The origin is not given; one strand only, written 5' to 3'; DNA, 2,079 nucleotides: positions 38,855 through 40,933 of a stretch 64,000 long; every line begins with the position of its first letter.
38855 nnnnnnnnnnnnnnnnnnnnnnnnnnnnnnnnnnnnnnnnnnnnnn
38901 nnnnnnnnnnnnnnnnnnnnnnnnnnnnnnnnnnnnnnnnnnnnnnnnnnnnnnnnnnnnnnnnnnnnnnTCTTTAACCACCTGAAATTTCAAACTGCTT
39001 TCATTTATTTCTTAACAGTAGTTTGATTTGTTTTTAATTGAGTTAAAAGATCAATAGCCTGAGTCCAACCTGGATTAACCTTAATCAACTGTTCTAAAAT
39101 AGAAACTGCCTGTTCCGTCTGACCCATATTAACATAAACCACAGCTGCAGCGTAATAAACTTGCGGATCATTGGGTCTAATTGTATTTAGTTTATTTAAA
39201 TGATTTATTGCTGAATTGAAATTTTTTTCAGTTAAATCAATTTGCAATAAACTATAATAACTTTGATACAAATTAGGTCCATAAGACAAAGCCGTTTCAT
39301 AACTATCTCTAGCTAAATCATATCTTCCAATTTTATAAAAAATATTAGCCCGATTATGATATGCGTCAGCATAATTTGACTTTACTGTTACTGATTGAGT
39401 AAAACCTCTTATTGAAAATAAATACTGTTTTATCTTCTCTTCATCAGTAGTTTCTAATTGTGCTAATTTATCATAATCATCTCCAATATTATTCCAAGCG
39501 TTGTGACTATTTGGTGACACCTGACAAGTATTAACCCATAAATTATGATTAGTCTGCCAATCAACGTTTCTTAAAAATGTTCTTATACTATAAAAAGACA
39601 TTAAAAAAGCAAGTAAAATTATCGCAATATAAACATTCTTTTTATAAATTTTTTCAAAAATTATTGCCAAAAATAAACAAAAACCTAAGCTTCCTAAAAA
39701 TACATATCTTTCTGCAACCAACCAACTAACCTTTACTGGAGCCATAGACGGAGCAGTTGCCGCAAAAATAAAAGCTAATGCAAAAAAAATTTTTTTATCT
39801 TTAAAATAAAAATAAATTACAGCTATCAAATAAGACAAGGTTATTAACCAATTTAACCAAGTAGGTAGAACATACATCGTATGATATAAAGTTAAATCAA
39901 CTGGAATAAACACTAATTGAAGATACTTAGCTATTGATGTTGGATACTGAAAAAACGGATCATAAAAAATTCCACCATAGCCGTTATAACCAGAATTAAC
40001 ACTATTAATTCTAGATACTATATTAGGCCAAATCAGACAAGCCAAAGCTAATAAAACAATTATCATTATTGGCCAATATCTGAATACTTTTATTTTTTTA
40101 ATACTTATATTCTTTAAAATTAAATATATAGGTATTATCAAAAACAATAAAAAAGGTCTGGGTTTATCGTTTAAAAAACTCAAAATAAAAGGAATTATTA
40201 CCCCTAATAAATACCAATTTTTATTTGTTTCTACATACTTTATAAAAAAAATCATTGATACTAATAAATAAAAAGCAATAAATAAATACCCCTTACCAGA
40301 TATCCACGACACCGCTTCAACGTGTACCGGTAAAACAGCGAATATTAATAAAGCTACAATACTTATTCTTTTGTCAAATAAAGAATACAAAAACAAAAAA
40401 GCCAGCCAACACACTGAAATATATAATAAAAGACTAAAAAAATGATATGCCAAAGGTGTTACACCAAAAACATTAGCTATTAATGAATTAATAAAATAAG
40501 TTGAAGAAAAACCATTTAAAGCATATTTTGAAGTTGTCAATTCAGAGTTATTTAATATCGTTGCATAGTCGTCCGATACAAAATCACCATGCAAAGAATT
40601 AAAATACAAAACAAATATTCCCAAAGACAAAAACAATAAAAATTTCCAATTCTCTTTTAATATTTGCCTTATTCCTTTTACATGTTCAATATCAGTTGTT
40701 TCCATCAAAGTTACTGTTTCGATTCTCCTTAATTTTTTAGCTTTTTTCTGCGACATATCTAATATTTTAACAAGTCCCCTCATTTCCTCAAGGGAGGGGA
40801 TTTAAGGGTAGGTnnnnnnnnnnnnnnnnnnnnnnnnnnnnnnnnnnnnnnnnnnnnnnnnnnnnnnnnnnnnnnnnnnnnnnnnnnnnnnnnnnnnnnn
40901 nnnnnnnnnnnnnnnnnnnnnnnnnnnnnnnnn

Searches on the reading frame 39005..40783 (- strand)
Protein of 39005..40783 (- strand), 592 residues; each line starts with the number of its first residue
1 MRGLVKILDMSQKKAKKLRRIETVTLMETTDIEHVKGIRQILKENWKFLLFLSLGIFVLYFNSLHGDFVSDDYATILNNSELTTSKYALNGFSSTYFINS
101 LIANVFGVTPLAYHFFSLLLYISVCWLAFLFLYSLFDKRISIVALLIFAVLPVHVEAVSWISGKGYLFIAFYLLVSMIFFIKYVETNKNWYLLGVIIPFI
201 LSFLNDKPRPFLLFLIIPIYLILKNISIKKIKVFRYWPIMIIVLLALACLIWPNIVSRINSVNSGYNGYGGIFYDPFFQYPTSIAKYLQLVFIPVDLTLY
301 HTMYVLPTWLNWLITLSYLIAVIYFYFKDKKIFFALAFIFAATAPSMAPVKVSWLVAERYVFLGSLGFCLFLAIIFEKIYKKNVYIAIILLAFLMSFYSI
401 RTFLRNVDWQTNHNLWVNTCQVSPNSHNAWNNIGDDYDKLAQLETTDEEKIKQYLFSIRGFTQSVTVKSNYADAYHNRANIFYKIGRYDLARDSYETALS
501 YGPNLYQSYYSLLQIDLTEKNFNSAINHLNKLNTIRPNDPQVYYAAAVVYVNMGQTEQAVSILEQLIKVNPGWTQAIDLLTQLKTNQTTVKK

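Call 6: search_protein_families(library=pfam, proteins=[window:39005-40783:-], max_evalue=0.01)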
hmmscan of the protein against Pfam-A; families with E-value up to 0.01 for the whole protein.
window:39005-40783:- (592 aa): 21 families
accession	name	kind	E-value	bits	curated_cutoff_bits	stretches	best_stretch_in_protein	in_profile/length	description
PF13181.12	TPR_8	-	4.5e-15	54.9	25.7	2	541-571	2-32/34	Tetratricopeptide repeat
PF07719.23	TPR_2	-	4.9e-13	48.5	27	1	472-504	1-33/34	Tetratricopeptide repeat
PF14559.12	TPR_19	-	2.1e-12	47.6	25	1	517-583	2-68/68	Tetratricopeptide repeat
PF00515.34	TPR_1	-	1e-11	44.5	27.8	1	472-504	1-33/34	Tetratricopeptide repeat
PF13431.12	TPR_17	-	3.6e-10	39.7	24.4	1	531-560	4-33/34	Tetratricopeptide repeat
PF13414.12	TPR_11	-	4.8e-09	36.2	26.8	2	521-554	9-42/42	TPR repeat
PF13174.12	TPR_6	-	2.3e-08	34.6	26.3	1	542-571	2-31/33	Tetratricopeptide repeat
PF13428.12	TPR_14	-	1.4e-07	31.9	23.5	1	540-580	1-41/44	Tetratricopeptide repeat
PF13371.12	TPR_9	-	5.3e-07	30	35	1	514-575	3-64/73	Tetratricopeptide repeat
PF13424.12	TPR_12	-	7.4e-07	29.7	30.1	1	472-501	3-32/77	Tetratricopeptide repeat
PF13176.12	TPR_7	-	1.7e-06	28.1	27.9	0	544-567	3-26/36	Tetratricopeptide repeat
PF13432.12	TPR_16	-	1.3e-05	26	32.7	0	478-540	3-65/65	Tetratricopeptide repeat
PF12895.13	ANAPC3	-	4.6e-05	24.1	27.2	1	495-565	12-81/82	Anaphase-promoting complex, cyclosome, subunit 3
PF13231.12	PMT_2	-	8.9e-05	23.2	26.1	1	96-252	7-160/160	Dolichyl-phosphate-mannose-protein mannosyltransferase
PF10602.15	RPN7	-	0.00025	21.2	29.6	1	440-535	5-102/174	26S proteasome subunit RPN7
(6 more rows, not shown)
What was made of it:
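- The TPR-bearing GT-C at 39005-40783 has the architecture of TMTC-type protein O-mannosyltransferases (call 6).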
